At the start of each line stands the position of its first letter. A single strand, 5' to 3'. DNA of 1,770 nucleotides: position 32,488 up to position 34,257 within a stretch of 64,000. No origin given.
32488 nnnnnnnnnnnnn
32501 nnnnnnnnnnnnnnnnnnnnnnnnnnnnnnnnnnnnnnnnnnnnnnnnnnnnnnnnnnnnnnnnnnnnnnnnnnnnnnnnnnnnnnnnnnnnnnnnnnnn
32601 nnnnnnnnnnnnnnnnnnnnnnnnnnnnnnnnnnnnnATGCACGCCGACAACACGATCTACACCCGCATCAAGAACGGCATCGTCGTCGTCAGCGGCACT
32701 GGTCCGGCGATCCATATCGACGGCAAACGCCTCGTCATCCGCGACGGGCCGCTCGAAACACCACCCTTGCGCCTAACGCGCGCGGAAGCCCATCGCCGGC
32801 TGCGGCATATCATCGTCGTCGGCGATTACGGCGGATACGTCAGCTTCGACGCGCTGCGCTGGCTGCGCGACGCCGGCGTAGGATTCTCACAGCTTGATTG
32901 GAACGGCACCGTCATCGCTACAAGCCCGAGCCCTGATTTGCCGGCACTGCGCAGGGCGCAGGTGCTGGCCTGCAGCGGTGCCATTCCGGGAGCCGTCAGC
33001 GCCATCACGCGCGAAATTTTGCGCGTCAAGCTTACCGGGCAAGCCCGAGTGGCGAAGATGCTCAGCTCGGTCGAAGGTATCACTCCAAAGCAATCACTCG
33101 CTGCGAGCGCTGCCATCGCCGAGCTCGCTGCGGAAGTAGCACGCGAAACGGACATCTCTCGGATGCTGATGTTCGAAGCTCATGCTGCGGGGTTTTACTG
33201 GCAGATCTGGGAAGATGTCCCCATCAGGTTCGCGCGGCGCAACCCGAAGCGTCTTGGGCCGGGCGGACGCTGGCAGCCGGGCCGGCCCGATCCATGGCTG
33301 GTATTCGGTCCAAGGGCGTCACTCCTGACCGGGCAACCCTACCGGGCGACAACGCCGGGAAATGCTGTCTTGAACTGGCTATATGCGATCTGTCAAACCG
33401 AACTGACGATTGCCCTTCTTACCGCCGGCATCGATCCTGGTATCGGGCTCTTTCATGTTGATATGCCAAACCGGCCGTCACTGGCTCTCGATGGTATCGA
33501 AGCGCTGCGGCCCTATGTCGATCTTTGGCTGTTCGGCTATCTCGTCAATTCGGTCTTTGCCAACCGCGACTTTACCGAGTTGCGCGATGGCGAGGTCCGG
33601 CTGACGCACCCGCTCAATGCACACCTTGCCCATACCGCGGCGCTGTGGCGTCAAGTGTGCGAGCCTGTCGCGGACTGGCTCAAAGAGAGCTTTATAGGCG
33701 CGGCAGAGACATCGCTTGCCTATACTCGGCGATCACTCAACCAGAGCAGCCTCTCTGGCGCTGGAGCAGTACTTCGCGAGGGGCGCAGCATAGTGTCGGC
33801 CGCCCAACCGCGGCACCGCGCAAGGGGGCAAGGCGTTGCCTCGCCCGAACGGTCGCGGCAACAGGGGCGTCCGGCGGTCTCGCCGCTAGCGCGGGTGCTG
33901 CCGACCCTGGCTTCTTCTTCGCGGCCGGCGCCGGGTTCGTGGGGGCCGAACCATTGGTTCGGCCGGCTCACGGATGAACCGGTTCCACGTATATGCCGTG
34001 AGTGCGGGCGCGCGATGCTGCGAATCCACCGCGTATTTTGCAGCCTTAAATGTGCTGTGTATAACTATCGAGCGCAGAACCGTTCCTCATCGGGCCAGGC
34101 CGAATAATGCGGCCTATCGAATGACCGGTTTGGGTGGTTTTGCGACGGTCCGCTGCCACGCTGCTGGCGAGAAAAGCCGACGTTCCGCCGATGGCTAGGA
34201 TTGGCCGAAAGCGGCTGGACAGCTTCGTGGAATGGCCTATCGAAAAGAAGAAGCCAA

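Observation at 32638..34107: Cas1 homologue keeps the catalytic Glu/His/Asp-Glu constellation and has a Cys-rich C-terminal tail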

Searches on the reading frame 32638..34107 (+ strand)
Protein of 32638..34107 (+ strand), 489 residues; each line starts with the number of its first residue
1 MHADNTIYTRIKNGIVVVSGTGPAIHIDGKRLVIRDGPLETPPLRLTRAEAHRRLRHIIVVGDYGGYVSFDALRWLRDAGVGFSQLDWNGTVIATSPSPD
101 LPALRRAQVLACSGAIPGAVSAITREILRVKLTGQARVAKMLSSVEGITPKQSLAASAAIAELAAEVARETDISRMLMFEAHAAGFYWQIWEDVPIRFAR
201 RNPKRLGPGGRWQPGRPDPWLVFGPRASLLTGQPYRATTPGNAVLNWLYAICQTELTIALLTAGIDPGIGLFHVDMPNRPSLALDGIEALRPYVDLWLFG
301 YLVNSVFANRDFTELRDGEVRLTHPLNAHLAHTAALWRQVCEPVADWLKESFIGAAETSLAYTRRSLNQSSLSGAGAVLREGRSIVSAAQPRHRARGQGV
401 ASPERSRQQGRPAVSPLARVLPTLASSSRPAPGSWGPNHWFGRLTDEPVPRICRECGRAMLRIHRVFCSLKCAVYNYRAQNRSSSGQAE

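Call 3: search_protein_families(library=pfam, proteins=[window:32638-34107:+], max_evalue=1)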
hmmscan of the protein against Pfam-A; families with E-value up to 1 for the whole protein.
window:32638-34107:+ (489 aa): 3 families
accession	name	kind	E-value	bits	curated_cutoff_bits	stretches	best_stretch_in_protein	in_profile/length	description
PF01867.21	Cas_Cas1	-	2.8e-28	99.3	22.3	2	238-325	185-272/283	CRISPR associated protein Cas1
PF04640.20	PLATZ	-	0.014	16.4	25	1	448-474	53-79/79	PLATZ transcription factor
PF03793.24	PASTA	-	0.16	12.4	23.2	1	63-100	5-49/64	PASTA domain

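Call 4: search_protein_families(library=ncbifam, proteins=[window:32638-34107:+], max_evalue=1)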
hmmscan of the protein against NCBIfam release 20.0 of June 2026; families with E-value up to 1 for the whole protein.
window:32638-34107:+ (489 aa): 9 families
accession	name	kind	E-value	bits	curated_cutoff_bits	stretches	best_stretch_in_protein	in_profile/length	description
TIGR00287.1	cas1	equivalog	3.2e-20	72.5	71.7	1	67-323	45-274/327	CRISPR-associated endonuclease Cas1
NF049935.1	cas4g_cas1g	exception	7.1e-17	61.1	560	2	239-317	404-483/546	CRISPR-associated endonuclease Cas4g/Cas1g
TIGR03640.1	cas1_DVULG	exception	7.2e-17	61.6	385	2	239-324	198-284/340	type I-C CRISPR-associated endonuclease Cas1c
TIGR04093.1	cas1_CYANO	exception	3.5e-15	55.8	385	2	240-323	193-276/334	type I-D CRISPR-associated endonuclease Cas1d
TIGR03639.1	cas1_NMENI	exception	2.5e-11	43.4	120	1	238-305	169-235/278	type II CRISPR-associated endonuclease Cas1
TIGR03983.1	cas1_MYXAN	equivalog_domain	2.6e-06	26.7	358.05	1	241-321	206-287/347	type I-MYXAN CRISPR-associated endonuclease Cas1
TIGR03641.1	cas1_HMARI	exception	0.0027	17.1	304.1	1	241-312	184-256/324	type I-B CRISPR-associated endonuclease Cas1b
TIGR04329.1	cas1_PREFRAN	exception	0.013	14.6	300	1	240-324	188-271/317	type V CRISPR-associated endonuclease Cas1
NF002362.0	PRK01343.1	equivalog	0.04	13.6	79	1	450-472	18-40/66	DNA gyrase inhibitor YacG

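Call 9: find_homologous_proteins(query=window:32638-34107:+)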
Query window:32638-34107:+ (489 aa): 245 proteins with E <= 0.001 among 8000 candidates; the best 120 are listed.
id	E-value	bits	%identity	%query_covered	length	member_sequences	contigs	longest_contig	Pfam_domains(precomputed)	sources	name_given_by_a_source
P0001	0.0e+0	1116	100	100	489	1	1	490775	PF01867.22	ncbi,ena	-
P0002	2.1e-228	777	75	100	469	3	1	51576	PF01867.22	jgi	jgi:CRISPR-associated endonuclease Cas1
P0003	5.0e-213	727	70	99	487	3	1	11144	PF01867.22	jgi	jgi:CRISPR-associated endonuclease Cas1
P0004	1.0e-207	709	70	100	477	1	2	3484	PF01867.22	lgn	-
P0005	2.8e-206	704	69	100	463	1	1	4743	PF01867.22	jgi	jgi:CRISPR-associated endonuclease Cas1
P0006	3.3e-201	688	67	99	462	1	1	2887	PF01867.22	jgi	jgi:CRISPR/Cas system-associated endonuclease Cas1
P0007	1.0e-200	686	66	99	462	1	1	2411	PF01867.22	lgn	-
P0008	1.4e-179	616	61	98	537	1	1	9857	PF01867.22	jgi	jgi:CRISPR-associated endonuclease Cas1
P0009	1.2e-177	610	61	98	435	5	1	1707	PF01867.22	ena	-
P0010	6.6e-177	607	62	99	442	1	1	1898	PF01867.22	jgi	-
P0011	2.0e-176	606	61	98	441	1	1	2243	PF01867.22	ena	-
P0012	1.1e-175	603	61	98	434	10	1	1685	PF01867.22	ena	-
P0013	5.2e-166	571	72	71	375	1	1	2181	PF01867.22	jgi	jgi:CRISPR/Cas system-associated endonuclease Cas1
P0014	6.7e-164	565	59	98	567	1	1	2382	PF01867.22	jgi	jgi:CRISPR-associated endonuclease Cas1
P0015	3.8e-162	559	58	98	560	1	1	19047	PF01867.22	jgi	jgi:CRISPR-associated endonuclease Cas1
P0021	7.4e-158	545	56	98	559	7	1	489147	PF01867.22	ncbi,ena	-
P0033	3.5e-155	536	56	97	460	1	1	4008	PF01867.22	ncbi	-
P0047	1.7e-153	530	56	97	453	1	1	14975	PF01867.22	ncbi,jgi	jgi:CRISPR-associated endonuclease Cas1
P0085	1.7e-148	514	53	99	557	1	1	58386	PF01867.22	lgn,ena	-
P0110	1.6e-141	491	53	97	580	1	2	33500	PF01867.22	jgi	jgi:CRISPR-associated endonuclease Cas1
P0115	1.3e-140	488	53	97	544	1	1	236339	PF01867.22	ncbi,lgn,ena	-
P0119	4.5e-139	483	53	99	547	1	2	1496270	PF01867.22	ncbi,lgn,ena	-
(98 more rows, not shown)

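Call 12: find_encoding_contigs(protein=P0001, flank=10000, max_places=3)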
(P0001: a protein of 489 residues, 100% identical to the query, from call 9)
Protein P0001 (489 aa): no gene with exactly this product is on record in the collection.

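Call 13: find_encoding_contigs(protein=P0021, flank=10000, max_places=3)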
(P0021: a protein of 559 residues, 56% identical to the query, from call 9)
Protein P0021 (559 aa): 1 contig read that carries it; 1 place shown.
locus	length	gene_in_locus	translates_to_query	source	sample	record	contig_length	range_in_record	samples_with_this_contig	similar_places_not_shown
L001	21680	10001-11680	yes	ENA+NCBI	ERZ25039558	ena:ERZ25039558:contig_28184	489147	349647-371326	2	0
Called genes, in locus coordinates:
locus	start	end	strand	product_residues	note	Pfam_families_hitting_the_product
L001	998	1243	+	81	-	-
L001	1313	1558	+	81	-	PF06568:YjiS-like (weak)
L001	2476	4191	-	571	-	PF03175:DNA_pol_B_2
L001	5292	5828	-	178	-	PF12728:HTH_17 (faint)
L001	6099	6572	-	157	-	PF13358:DDE_3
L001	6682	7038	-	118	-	PF13565:HTH_32 (faint), PF13518:HTH_28 (weak)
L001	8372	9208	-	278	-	PF01135:PCMT, PF13489:Methyltransf_23, PF01209:Ubie_methyltran, PF08241:Methyltransf_11, PF08242:Methyltransf_12, PF13649:Methyltransf_25, PF13847:Methyltransf_31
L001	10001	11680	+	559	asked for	PF01867:Cas_Cas1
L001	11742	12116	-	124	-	-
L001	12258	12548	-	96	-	-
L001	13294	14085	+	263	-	PF04773:FecR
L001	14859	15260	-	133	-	PF03626:COX4_pro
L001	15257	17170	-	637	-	PF00115:COX1, PF00510:COX3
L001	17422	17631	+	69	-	-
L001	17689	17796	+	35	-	-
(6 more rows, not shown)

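Call 15: find_encoding_contigs(protein=P0119, flank=10000, max_places=3)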
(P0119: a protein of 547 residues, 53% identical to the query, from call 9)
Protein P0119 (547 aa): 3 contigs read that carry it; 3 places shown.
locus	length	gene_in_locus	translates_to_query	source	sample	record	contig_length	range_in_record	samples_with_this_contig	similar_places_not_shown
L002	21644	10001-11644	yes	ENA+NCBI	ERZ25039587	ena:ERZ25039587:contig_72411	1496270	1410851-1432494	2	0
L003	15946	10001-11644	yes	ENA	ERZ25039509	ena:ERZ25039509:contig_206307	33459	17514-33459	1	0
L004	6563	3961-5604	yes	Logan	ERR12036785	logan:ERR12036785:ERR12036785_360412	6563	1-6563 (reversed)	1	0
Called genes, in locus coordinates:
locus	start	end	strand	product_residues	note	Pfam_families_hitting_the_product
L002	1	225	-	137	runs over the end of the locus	-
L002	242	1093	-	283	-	-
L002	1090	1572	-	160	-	-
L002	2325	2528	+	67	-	-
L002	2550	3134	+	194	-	-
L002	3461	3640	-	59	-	-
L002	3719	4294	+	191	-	PF00239:Resolvase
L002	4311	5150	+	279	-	PF08808:RES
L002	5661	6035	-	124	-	PF00436:SSB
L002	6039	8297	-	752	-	PF03175:DNA_pol_B_2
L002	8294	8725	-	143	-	-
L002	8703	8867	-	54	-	-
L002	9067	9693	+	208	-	PF13384:HTH_23 (faint), PF15731:MqsA_antitoxin (faint), PF13545:HTH_Crp_2 (faint), PF13744:HTH_37 (faint), PF20432:Xre-like-HTH (faint), PF01381:HTH_3, PF13560:HTH_31, PF08281:Sigma70_r4_2 (faint), +3 more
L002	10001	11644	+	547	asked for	PF01867:Cas_Cas1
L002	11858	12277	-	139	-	-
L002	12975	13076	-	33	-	-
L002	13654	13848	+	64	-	-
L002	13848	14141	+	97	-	-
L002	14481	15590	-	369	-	-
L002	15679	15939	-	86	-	PF13550:Phage-tail_3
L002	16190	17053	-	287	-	-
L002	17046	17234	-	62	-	-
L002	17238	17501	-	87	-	-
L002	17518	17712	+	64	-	-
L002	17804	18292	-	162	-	-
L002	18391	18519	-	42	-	-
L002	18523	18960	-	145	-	PF09356:Phage_BR0599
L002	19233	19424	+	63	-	-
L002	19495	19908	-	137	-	PF09343:DUF2460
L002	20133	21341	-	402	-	-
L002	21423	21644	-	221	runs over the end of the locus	-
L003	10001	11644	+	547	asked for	PF01867:Cas_Cas1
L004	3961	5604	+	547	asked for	PF01867:Cas_Cas1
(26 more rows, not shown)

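Call 19: search_solved_structures(query=window:32638-34107:+, max_evalue=0.01, show_alignments=5)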
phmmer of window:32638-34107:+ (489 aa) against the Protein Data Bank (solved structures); distinct sequences matched with E-value up to 0.01: 7.
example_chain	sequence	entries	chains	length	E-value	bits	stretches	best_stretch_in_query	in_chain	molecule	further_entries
6opm_A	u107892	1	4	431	7e-15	58.1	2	15-106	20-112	CRISPR-associated endonuclease Cas1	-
4n06_A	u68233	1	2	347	1.7e-10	43.6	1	17-294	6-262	CRISPR-associated endonuclease Cas1 1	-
7mi4_A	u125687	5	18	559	5.9e-07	31.9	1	239-313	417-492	CRISPR-associated exonuclease Cas4/endonuclease Cas1 fusion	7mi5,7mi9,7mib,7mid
7cr6_A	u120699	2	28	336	7e-07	31.7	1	231-324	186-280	CRISPR-associated endonuclease Cas1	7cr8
8d3l_A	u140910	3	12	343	1.5e-06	30.6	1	241-323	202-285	CRISPR-associated endonuclease Cas1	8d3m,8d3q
8d3p_A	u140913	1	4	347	1.5e-06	30.6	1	241-323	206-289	CRISPR-associated endonuclease Cas1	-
9zsc_A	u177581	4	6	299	0.0011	21.1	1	125-233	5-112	3-keto-5-aminohexanoate cleavage protein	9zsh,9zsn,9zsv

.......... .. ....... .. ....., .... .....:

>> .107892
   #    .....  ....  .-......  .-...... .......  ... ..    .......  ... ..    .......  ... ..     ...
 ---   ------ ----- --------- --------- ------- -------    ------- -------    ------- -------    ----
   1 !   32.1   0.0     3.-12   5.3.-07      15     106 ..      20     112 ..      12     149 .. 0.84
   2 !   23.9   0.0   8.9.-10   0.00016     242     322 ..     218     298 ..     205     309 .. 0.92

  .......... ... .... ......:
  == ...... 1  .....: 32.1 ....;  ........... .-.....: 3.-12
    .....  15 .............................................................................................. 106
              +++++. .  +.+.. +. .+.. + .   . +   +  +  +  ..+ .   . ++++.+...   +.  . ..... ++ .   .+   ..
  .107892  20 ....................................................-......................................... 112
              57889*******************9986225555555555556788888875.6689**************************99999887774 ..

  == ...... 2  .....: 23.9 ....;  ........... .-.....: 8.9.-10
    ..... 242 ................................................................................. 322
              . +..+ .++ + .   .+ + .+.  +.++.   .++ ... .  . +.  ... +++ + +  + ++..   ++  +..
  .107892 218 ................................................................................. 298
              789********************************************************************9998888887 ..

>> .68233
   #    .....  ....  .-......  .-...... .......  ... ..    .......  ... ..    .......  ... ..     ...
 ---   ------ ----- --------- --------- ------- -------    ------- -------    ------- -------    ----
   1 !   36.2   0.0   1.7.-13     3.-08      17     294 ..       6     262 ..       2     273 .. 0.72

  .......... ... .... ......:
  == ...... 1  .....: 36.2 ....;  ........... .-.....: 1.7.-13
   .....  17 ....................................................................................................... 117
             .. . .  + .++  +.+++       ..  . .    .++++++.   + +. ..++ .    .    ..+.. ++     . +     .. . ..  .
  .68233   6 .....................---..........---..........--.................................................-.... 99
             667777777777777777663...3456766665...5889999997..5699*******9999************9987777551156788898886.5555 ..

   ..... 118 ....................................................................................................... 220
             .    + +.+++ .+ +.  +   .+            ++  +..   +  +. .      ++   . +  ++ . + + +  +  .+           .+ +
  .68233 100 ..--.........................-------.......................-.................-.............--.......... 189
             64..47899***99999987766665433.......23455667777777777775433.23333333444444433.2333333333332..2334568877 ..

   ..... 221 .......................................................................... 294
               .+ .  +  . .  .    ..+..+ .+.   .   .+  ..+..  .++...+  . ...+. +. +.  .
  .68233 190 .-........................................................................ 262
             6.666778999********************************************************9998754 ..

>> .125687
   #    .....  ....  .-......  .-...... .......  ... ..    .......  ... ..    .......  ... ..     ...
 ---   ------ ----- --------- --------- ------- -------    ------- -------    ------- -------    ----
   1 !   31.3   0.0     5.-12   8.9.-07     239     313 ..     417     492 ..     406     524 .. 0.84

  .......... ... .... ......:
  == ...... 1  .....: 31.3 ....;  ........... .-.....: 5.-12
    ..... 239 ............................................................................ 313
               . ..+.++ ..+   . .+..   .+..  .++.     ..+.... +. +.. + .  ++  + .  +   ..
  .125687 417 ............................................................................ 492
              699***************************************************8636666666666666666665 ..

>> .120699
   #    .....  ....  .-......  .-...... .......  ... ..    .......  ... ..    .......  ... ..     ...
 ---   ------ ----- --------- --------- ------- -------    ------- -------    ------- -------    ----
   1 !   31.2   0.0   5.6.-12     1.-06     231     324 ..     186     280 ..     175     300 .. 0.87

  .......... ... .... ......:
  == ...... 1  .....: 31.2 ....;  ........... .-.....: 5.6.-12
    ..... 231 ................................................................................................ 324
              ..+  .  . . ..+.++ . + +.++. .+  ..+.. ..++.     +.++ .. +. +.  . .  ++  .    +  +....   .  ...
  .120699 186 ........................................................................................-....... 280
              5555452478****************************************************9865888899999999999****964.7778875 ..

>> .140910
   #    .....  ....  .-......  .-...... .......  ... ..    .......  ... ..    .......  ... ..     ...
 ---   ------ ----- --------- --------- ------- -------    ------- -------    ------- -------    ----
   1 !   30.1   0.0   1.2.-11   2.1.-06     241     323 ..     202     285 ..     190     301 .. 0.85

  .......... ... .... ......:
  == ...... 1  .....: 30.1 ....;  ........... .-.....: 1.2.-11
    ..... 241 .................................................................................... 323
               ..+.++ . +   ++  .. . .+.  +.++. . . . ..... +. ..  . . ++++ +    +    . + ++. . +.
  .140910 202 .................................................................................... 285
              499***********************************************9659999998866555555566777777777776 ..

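Call 25: find_related_loci(query=A1, collection=genome_contigs, flank=10000)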
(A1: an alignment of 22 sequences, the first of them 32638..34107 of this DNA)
Query A1 (489 aa) in genome_contigs; peptide patterns used: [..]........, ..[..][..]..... (x = any residue, [..] = any of these).
117 stretches matched a pattern; 8 encode a relative of the query (tblastn E <= 1e-3); 7 distinct loci.
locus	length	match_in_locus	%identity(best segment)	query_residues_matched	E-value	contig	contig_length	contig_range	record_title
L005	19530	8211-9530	55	1-478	3e-155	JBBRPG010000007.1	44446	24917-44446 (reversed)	MAG: Alphaproteobacteria bacterium isolate La1_metabat2.417 LA1C_B2.417_k141_85232L_44446_cov_11.9981, whole genome shot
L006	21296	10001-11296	57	1-473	1e-151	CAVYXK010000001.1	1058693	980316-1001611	MAG: uncultured proteobacterium isolate MFD01248.bin.1.85 genome assembly, contig: contig_10152, whole genome shotgun se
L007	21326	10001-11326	53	1-482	1e-149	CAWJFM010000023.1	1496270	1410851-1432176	MAG: uncultured Alphaproteobacteria bacterium isolate MFD09222.bin.2.33 genome assembly, contig: contig_72411, whole gen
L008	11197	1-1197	56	33-472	4e-144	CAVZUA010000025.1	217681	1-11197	MAG: uncultured Alphaproteobacteria bacterium isolate MFD04967.bin.1.114 genome assembly, contig: contig_37368, whole ge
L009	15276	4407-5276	50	164-479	4e-91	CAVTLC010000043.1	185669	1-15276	MAG: uncultured Alphaproteobacteria bacterium isolate MFD06714.bin.3.94 genome assembly, contig: contig_5698, whole geno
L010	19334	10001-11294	50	1-473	5e-109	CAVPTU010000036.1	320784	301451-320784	MAG: uncultured Alphaproteobacteria bacterium isolate MFD09286.bin.2.171 genome assembly, contig: contig_45375, whole ge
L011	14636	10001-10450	40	289-473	7e-29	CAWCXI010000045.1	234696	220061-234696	MAG: uncultured Alphaproteobacteria bacterium isolate MFD06714.bin.2.86 genome assembly, contig: contig_9129, whole geno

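Call 27: search_solved_structures(query=L002:6039-8297:-, max_evalue=1, show_alignments=1)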
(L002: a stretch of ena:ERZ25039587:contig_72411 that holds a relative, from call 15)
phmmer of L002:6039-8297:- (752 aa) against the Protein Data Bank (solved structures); distinct sequences matched with E-value up to 1: 1.
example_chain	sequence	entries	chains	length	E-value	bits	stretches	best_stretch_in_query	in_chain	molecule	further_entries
6ylz_AAA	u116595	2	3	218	0.31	12.6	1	108-182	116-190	Pyridoxine/pyridoxamine 5'-phosphate oxidase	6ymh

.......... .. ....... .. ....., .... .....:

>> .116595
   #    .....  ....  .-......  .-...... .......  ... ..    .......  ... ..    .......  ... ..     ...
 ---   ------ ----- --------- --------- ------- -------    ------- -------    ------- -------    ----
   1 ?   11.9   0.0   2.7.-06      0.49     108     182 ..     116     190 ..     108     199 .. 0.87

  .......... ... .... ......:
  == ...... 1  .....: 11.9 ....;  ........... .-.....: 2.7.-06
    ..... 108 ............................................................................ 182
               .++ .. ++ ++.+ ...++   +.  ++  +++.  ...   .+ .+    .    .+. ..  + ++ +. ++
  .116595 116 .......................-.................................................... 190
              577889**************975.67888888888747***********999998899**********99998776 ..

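Call 28: search_protein_families(library=phrogs, proteins=[L002:6039-8297:-, window:32638-34107:+], max_evalue=0.01)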
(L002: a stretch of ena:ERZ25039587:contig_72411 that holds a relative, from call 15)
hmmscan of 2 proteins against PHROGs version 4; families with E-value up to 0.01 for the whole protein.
L002:6039-8297:- (752 aa): 2 families
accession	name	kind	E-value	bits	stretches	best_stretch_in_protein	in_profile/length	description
phrog_11768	-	DNA, RNA and nucleotide metabolism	8.2e-36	124.8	1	176-602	110-534/647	DNA polymerase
phrog_1907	-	DNA, RNA and nucleotide metabolism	0.001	18.8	0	240-403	165-315/629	DNA polymerase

window:32638-34107:+ (489 aa): 1 family
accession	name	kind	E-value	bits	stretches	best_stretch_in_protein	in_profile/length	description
phrog_35024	-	unknown function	5.6e-07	29.6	1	239-313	430-505/572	-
